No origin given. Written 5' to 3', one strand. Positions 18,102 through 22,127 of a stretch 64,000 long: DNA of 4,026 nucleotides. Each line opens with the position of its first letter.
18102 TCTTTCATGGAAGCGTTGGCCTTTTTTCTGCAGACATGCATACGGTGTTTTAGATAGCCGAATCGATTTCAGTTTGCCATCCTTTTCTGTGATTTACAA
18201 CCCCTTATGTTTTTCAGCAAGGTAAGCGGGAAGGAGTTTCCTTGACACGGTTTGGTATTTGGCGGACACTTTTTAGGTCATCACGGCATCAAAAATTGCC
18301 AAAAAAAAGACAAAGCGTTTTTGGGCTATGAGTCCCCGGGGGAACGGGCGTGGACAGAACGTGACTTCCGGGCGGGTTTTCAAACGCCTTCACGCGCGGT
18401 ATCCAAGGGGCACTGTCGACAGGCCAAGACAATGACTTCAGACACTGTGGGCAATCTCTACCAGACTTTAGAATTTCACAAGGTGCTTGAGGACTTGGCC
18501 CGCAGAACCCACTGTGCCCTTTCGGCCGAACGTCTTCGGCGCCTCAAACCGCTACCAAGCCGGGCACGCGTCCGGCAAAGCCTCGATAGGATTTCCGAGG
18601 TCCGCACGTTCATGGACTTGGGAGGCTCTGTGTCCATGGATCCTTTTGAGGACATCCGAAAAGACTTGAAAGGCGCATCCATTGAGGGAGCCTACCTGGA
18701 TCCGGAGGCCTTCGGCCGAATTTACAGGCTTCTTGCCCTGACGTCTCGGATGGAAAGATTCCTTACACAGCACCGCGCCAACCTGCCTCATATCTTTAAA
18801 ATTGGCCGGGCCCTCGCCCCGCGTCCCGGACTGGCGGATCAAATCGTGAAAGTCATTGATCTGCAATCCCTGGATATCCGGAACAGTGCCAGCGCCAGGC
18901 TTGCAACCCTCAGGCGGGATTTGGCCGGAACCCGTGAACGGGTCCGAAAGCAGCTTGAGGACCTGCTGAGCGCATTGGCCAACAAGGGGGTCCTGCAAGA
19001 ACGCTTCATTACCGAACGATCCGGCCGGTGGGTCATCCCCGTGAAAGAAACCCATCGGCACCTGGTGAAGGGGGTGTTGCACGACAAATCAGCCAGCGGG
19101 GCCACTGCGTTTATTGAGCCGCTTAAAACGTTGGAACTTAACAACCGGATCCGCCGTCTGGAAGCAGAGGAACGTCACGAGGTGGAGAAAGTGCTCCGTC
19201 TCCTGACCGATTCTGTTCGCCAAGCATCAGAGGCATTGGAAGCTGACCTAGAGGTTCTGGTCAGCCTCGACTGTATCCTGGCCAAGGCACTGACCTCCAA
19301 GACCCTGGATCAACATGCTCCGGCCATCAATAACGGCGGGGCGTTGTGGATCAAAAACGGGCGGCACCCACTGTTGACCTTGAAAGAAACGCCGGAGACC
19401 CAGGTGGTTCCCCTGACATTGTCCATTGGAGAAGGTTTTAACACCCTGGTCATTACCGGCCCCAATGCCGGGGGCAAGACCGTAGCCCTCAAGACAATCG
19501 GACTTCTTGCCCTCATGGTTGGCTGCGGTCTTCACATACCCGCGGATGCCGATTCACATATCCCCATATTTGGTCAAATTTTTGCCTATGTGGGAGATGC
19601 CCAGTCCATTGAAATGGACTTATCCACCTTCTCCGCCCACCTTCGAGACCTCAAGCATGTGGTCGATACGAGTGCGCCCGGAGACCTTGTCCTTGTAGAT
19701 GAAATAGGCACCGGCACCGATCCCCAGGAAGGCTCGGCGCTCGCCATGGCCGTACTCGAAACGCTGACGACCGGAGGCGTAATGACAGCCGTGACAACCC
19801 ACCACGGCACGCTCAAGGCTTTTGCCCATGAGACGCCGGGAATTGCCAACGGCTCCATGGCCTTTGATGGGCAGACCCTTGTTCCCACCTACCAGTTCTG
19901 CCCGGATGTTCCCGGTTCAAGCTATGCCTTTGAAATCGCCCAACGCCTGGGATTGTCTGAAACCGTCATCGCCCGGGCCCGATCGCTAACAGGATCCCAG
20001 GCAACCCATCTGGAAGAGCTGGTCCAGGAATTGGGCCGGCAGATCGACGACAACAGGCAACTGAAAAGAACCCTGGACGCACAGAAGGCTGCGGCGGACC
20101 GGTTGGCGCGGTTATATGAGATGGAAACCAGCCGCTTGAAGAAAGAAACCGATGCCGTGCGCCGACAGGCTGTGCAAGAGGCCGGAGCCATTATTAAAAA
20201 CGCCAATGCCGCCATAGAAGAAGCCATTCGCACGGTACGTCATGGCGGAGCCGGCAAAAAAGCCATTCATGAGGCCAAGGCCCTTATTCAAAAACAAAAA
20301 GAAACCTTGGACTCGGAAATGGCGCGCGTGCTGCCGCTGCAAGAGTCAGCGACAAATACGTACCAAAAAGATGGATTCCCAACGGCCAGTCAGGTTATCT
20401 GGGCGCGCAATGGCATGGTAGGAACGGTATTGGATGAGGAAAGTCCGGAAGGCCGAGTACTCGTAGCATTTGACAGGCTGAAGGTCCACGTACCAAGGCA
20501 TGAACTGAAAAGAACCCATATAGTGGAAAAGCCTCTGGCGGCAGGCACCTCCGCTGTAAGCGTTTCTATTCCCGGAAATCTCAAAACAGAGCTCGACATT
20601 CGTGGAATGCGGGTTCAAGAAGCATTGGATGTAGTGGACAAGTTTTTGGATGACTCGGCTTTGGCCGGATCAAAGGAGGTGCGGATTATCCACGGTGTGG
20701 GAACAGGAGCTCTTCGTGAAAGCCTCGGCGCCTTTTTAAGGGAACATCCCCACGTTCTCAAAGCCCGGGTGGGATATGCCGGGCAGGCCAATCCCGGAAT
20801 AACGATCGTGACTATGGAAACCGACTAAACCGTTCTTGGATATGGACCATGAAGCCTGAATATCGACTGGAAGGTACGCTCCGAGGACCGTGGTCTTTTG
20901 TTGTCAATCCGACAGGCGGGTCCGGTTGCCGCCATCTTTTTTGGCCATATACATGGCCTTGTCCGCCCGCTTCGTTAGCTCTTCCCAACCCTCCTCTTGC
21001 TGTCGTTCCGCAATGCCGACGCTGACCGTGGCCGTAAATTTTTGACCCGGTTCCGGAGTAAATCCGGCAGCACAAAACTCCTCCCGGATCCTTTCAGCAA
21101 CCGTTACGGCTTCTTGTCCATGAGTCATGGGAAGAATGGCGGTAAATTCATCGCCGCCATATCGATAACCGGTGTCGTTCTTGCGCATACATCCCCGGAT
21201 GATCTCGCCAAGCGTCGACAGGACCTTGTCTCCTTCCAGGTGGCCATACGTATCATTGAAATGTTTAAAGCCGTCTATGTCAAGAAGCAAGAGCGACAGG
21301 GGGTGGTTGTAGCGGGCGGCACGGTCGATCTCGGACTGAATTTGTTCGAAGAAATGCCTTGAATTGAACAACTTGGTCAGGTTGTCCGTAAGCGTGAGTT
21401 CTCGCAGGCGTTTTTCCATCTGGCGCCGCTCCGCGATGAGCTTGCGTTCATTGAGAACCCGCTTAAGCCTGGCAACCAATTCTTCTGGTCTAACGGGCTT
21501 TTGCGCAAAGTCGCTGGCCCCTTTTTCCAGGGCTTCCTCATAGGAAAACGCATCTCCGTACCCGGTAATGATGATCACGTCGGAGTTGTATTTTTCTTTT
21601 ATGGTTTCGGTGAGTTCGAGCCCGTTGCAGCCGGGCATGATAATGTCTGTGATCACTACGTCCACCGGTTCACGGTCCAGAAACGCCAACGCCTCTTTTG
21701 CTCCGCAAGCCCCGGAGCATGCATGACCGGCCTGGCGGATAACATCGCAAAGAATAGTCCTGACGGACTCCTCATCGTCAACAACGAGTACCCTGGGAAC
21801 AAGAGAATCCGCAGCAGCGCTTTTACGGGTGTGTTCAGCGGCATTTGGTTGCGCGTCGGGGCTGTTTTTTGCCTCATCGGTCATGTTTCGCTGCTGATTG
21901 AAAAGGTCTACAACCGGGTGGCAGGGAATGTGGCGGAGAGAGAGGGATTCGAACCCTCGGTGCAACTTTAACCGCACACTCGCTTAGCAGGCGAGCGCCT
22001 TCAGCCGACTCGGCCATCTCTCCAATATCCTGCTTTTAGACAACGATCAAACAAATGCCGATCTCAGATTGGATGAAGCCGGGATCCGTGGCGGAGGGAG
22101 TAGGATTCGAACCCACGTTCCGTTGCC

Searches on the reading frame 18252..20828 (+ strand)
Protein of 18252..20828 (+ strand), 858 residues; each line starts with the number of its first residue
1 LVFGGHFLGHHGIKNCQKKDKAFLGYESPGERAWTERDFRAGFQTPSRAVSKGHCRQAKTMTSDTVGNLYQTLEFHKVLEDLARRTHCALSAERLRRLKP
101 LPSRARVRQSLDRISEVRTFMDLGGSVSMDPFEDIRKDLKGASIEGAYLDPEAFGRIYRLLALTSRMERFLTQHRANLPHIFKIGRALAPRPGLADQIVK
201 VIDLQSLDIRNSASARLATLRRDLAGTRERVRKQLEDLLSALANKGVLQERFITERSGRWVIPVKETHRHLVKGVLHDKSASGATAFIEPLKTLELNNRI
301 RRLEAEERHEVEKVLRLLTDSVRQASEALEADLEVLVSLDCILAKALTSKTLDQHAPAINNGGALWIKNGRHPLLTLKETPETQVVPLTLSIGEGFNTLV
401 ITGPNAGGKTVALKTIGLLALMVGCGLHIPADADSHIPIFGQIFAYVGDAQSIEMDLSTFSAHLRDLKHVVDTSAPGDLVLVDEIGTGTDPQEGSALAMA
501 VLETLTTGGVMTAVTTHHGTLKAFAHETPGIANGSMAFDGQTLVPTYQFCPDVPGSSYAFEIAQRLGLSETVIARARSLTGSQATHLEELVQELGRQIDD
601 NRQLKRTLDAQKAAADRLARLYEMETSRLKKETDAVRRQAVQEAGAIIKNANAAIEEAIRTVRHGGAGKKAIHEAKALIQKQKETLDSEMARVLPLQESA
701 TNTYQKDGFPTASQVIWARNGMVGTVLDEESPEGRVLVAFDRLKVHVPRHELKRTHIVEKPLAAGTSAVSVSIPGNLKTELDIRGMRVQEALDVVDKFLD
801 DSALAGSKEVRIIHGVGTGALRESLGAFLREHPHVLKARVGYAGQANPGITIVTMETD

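Call 17: search_protein_families(library=pfam, proteins=[window:18252-20828:+], max_evalue=0.0001)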
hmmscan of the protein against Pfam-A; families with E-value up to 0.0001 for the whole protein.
window:18252-20828:+ (858 aa): 2 families
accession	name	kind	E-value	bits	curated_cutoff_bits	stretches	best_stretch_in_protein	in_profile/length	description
PF00488.27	MutS_V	-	1.3e-30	107.2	30.2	1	399-579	1-183/188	MutS domain V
PF01713.27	Smr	-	5.1e-21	75.1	25.7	1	781-855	1-76/77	Smr domain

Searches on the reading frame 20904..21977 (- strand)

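Call 17: search_protein_families(library=pfam, proteins=[window:20904-21977:-], max_evalue=0.0001)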
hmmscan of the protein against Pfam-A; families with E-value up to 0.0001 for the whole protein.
window:20904-21977:- (357 aa): 3 families
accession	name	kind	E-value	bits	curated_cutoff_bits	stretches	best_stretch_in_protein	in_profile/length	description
PF00990.26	GGDEF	-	3.7e-45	154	23.8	1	196-352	2-161/161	Diguanylate cyclase, GGDEF domain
PF00072.30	Response_reg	-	1.1e-26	93.6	30.2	1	63-171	1-110/111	Response regulator receiver domain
PF22335.1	Cas10-Cmr2_palm2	-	2.9e-05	24.6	27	1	274-352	58-129/133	Cas10/Cmr2, second palm domain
